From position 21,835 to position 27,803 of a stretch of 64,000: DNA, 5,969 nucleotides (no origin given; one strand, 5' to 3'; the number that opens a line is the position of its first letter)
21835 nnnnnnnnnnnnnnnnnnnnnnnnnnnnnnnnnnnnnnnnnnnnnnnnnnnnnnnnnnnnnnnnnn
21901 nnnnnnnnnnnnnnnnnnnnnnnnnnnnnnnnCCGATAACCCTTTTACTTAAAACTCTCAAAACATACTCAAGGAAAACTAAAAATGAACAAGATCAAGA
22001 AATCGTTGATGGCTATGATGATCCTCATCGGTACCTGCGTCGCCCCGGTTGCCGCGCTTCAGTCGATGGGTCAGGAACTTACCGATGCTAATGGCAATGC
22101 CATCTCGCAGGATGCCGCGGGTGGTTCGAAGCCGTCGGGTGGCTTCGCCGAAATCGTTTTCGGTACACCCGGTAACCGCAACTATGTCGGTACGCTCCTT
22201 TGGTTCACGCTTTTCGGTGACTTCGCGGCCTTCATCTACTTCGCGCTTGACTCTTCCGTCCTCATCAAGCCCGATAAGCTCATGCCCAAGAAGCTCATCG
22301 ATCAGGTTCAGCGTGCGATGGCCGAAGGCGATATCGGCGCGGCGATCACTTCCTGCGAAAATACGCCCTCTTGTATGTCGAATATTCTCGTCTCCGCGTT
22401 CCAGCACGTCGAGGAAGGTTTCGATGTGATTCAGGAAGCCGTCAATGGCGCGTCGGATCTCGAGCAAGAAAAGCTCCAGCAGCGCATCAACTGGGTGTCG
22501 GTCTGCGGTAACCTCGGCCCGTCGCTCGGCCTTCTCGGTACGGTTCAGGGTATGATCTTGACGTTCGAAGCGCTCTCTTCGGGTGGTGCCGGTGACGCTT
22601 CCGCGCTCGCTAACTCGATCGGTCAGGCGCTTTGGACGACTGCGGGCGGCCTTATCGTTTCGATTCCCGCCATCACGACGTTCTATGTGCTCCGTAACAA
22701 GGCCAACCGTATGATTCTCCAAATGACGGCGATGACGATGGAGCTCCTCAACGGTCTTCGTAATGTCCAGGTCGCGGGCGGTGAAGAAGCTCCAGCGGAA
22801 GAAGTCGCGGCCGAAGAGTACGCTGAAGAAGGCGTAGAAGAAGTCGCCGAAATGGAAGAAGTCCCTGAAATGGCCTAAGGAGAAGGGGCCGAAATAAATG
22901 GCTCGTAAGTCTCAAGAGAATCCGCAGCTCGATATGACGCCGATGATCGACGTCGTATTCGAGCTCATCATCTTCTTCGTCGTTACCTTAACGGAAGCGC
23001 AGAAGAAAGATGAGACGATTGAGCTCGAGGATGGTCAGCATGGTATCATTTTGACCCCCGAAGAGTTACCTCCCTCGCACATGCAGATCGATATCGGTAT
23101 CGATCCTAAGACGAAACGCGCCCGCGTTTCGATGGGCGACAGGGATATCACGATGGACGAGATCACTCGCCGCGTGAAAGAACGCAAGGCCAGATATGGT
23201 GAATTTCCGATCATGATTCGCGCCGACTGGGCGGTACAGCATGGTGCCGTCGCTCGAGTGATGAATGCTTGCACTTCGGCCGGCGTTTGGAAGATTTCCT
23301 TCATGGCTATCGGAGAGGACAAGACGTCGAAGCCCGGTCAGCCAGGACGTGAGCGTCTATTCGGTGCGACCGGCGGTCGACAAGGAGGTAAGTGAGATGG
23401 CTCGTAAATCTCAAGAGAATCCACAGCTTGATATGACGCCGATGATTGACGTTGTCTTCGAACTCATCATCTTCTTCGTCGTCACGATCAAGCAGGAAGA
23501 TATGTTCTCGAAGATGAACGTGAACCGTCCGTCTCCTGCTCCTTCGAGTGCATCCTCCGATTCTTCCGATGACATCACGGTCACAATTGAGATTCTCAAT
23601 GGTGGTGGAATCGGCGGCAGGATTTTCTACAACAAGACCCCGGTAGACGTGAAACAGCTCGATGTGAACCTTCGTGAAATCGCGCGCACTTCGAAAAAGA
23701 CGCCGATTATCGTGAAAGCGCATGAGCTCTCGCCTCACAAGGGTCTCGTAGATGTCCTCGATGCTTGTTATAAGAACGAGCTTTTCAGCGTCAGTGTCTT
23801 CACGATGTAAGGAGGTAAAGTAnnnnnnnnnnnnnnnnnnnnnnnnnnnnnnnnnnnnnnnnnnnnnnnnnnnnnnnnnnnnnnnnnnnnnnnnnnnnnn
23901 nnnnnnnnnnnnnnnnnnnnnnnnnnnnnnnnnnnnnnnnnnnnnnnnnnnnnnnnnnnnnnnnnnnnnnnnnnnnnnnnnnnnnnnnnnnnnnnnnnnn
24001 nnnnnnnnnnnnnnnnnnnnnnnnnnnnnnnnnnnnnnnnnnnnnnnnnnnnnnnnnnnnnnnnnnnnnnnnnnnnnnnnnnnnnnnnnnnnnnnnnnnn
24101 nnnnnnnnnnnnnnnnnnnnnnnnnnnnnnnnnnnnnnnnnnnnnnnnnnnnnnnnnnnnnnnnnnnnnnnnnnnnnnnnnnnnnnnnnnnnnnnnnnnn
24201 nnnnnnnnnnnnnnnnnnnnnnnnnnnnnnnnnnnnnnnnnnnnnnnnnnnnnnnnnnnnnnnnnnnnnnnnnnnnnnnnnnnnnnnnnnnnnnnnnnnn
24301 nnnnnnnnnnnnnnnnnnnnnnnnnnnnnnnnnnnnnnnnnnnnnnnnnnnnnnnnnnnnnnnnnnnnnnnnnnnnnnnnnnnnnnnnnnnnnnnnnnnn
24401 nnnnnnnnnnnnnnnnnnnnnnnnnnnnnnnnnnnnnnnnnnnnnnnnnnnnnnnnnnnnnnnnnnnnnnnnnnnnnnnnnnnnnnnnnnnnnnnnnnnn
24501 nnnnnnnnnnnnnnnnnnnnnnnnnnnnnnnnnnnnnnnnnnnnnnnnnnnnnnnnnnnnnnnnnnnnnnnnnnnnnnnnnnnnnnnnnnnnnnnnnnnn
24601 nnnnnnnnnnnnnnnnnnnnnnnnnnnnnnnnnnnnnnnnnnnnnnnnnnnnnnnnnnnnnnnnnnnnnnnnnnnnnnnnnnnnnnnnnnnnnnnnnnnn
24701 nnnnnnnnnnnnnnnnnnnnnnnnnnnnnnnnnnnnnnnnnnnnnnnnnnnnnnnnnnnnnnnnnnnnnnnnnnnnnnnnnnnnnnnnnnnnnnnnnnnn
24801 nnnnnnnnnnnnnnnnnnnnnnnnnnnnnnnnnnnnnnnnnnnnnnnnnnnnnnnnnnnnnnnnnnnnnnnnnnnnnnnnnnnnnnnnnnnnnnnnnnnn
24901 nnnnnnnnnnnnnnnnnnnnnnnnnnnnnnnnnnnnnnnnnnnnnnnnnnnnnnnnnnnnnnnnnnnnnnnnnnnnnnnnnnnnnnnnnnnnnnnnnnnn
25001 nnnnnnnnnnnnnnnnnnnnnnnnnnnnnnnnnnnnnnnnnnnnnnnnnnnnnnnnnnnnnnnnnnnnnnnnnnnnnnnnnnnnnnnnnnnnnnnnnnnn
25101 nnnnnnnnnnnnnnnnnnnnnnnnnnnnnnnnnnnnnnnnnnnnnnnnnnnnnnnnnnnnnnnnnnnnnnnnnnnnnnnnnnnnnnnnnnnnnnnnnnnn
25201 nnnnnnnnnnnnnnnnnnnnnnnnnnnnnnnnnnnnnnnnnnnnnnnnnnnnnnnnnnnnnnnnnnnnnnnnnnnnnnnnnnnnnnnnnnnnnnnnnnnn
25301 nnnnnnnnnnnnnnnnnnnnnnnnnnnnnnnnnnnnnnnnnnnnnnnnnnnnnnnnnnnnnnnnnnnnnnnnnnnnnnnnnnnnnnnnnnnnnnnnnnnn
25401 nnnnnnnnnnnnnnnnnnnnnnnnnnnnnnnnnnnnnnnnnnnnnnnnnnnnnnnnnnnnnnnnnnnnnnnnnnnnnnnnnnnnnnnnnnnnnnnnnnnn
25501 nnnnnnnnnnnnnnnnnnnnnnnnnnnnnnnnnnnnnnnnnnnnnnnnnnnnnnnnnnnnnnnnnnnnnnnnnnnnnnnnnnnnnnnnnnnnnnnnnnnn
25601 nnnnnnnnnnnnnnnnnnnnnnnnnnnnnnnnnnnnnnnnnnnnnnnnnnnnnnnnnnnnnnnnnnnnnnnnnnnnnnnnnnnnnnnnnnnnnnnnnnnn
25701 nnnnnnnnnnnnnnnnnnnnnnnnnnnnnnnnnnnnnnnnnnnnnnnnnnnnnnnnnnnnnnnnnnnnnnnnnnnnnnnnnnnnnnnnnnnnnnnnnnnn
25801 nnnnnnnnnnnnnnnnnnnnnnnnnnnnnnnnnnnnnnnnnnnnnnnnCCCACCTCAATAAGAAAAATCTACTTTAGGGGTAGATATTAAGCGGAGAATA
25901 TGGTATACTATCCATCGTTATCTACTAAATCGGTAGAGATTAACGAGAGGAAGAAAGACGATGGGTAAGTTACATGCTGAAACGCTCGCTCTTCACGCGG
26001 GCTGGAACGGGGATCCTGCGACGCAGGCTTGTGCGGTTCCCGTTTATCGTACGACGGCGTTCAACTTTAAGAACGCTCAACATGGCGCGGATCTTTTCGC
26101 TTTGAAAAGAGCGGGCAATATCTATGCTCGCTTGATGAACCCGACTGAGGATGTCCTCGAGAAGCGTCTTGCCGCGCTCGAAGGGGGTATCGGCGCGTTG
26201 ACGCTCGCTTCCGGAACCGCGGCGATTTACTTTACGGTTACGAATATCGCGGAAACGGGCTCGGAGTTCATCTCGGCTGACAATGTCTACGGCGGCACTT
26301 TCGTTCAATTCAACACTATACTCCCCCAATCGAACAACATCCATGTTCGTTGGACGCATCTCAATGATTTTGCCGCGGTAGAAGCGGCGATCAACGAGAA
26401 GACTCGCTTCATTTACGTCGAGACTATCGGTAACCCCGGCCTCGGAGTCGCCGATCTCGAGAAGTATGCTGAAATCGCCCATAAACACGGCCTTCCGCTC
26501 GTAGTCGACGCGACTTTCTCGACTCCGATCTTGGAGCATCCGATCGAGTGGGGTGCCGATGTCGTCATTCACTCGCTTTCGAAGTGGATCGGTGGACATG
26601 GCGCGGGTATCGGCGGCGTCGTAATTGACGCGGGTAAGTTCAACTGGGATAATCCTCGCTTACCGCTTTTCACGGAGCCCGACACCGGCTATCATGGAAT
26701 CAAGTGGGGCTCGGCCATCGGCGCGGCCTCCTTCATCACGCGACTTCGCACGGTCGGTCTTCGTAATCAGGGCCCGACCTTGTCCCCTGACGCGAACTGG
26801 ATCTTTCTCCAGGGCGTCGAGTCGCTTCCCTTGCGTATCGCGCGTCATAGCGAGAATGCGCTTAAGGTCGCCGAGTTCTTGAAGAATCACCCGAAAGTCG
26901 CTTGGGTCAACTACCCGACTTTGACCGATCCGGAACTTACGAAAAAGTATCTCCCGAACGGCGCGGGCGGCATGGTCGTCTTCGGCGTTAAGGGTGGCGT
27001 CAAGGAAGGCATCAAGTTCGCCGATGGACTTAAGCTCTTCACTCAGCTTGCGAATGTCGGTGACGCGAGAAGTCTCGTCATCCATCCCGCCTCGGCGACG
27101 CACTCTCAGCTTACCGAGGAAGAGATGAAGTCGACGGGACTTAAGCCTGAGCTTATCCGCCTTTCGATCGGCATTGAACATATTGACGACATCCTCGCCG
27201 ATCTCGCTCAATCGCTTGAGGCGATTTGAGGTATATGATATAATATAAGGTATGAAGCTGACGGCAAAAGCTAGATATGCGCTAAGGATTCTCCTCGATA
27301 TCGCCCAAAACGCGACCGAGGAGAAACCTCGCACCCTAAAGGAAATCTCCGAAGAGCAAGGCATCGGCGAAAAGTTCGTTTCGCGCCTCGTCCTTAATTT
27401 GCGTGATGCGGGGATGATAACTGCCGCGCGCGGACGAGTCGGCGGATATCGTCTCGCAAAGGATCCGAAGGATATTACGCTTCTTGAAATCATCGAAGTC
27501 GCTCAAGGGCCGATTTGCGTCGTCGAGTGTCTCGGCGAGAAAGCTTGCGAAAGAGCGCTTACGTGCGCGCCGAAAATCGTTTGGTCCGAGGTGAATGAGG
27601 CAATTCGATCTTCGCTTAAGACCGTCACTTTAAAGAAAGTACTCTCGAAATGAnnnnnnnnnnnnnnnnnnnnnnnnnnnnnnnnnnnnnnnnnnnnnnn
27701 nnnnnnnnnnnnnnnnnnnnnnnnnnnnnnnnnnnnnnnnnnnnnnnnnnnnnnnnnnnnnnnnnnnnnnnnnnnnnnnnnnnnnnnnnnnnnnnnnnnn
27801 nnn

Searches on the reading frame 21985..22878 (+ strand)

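Call 62: search_protein_families(library=pfam, proteins=[window:21985-22878:+], max_evalue=0.00001)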
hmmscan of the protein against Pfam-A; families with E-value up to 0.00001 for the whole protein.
window:21985-22878:+ (297 aa): 1 family
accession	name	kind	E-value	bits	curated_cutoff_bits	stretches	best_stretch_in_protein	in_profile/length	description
PF01618.21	MotA_ExbB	-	3.8e-25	88.5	22.9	1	130-247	5-125/127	MotA/TolQ/ExbB proton channel family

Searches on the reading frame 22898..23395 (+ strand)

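Call 62: search_protein_families(library=pfam, proteins=[window:22898-23395:+], max_evalue=0.00001)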
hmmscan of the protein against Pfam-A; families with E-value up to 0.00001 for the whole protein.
window:22898-23395:+ (165 aa): 1 family
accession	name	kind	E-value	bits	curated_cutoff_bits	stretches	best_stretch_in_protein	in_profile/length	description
PF02472.21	ExbD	-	1.5e-20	74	25.4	1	5-135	2-123/128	Biopolymer transport protein ExbD/TolR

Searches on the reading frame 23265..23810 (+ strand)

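Call 62: search_protein_families(library=pfam, proteins=[window:23265-23810:+], max_evalue=0.00001)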
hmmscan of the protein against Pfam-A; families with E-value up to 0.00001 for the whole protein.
window:23265-23810:+ (181 aa): 1 family
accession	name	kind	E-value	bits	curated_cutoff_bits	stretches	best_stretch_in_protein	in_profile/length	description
PF02472.21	ExbD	-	6.8e-21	75.1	25.4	1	49-179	2-124/128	Biopolymer transport protein ExbD/TolR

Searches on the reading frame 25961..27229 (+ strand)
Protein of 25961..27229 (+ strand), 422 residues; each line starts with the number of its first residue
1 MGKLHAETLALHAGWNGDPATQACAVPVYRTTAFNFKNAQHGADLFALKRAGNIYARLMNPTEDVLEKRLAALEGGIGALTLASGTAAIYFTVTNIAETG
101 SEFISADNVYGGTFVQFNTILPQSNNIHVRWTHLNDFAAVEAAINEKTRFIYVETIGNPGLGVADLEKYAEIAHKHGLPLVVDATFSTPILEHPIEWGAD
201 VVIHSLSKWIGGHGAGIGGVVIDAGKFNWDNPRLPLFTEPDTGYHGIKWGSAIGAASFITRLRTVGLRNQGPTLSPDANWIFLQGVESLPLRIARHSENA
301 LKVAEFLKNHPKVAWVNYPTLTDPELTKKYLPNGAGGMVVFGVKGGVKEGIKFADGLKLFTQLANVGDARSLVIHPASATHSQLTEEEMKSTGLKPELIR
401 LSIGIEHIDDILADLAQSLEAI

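Call 63: search_protein_families(library=pfam, proteins=[window:25961-27229:+], max_evalue=0.00001)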
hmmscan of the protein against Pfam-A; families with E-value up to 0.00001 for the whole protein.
window:25961-27229:+ (422 aa): 3 families
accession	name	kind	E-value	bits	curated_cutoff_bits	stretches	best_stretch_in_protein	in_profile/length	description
PF01053.26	Cys_Met_Meta_PP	-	1.9e-120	402.4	27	1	7-420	1-381/381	Cys/Met metabolism PLP-dependent enzyme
PF01041.23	DegT_DnrJ_EryC1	-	4.7e-09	36.4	19.8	1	60-185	23-147/360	DegT/DnrJ/EryC1/StrS aminotransferase family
PF00155.27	Aminotran_1_2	-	1.6e-08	34.6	19.7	1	63-223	44-234/361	Aminotransferase class I and II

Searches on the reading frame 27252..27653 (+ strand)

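Call 63: search_protein_families(library=pfam, proteins=[window:27252-27653:+], max_evalue=0.00001)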
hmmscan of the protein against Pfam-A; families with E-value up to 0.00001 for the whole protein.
window:27252-27653:+ (133 aa): 1 family
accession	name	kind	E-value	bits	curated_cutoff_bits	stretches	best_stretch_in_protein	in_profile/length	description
PF02082.26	Rrf2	-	5.8e-36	124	30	1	3-132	1-131/132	Iron-dependent Transcriptional regulator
